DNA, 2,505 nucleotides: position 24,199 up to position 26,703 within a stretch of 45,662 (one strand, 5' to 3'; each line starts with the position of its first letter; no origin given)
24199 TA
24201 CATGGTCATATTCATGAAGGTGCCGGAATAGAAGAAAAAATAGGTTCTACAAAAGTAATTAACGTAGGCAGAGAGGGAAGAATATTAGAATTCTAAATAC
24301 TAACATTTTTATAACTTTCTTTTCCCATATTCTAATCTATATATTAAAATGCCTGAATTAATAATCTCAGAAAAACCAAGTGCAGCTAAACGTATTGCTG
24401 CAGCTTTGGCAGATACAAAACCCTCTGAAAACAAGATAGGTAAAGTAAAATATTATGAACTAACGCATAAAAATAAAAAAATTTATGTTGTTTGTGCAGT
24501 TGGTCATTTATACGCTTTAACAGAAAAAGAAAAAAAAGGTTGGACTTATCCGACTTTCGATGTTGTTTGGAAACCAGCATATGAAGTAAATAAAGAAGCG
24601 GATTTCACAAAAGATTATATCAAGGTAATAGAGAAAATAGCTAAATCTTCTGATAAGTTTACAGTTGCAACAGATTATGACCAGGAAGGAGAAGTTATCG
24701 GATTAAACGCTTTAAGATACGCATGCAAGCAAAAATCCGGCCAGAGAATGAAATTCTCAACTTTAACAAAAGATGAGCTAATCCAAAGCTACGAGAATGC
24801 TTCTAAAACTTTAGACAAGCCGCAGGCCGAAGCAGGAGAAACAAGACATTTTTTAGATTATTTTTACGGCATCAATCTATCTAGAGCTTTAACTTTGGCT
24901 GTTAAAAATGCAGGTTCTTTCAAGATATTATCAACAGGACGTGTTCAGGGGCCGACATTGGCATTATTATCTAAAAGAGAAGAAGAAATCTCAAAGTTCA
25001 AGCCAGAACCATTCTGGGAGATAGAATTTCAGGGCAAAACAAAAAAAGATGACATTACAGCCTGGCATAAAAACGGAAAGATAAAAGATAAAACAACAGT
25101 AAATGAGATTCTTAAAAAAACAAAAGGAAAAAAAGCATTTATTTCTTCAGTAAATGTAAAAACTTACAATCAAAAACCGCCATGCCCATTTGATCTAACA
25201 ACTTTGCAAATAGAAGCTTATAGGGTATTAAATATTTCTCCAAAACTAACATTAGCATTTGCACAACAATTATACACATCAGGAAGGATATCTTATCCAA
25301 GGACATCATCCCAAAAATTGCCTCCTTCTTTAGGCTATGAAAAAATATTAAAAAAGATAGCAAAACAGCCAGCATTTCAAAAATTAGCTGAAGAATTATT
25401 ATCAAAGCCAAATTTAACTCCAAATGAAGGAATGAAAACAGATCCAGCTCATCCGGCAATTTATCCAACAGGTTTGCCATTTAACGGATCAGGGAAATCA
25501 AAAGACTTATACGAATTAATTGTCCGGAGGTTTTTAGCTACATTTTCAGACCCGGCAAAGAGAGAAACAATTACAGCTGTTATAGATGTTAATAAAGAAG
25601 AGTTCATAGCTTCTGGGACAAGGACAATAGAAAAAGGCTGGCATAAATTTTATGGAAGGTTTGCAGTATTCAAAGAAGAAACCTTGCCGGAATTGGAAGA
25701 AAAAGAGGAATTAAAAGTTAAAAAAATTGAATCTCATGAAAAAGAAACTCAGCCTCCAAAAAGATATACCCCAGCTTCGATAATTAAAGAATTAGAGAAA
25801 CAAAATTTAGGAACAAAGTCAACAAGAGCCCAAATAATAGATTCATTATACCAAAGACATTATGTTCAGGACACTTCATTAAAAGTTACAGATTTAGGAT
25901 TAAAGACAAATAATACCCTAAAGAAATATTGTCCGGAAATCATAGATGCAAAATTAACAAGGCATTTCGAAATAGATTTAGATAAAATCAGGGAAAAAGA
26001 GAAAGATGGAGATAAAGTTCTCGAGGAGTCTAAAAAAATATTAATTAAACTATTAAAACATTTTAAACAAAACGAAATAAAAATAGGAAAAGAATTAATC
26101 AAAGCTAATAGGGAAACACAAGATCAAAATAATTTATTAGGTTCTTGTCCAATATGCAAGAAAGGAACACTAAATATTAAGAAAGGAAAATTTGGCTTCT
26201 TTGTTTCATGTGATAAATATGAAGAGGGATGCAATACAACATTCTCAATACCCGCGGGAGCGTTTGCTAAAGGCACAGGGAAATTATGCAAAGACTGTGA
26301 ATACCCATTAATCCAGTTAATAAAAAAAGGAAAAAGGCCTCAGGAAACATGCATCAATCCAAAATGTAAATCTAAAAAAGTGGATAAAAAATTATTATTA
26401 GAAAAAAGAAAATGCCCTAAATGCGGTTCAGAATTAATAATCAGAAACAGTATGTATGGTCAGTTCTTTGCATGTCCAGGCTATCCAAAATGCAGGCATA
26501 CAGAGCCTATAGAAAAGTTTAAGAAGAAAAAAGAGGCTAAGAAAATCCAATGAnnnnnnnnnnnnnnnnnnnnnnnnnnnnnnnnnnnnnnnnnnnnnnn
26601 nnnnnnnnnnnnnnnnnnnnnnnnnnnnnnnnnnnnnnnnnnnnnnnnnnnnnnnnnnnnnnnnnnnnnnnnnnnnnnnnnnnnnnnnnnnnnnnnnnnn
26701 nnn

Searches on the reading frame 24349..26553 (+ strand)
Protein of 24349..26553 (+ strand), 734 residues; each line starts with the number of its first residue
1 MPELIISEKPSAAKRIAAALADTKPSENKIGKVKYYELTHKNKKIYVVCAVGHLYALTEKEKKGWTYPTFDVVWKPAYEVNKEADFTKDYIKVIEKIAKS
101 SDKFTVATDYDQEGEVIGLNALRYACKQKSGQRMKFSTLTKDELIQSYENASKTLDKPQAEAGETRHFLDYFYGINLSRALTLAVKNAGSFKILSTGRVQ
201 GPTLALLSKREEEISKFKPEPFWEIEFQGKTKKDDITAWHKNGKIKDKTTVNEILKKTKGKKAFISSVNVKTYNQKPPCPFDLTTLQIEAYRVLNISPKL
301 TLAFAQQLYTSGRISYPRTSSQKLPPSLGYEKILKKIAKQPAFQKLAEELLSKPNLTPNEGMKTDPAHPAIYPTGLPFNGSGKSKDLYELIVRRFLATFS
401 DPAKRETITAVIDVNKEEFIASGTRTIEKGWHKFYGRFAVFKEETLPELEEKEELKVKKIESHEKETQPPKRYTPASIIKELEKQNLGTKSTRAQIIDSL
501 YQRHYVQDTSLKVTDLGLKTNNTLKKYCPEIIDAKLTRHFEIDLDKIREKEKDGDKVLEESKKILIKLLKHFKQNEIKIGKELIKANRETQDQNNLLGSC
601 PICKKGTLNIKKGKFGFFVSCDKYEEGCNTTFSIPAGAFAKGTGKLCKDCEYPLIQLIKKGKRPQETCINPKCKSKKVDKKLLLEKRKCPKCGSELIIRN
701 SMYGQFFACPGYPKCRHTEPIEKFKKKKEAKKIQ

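Call 33: search_protein_families(library=pfam, proteins=[window:24349-26553:+], max_evalue=0.00001)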
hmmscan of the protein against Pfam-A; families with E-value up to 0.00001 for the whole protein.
window:24349-26553:+ (734 aa): 3 families
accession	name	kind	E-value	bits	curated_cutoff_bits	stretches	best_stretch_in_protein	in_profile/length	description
PF01131.25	Topoisom_bac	-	2.9e-116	389.3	35.1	1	156-558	3-410/411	DNA topoisomerase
PF01396.24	Zn_ribbon_Top1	-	6.3e-16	58.3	32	1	687-723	2-38/39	Topoisomerase DNA binding C4 zinc finger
PF01751.28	Toprim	-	3.6e-12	46.7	23.1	1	3-138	1-95/96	Toprim domain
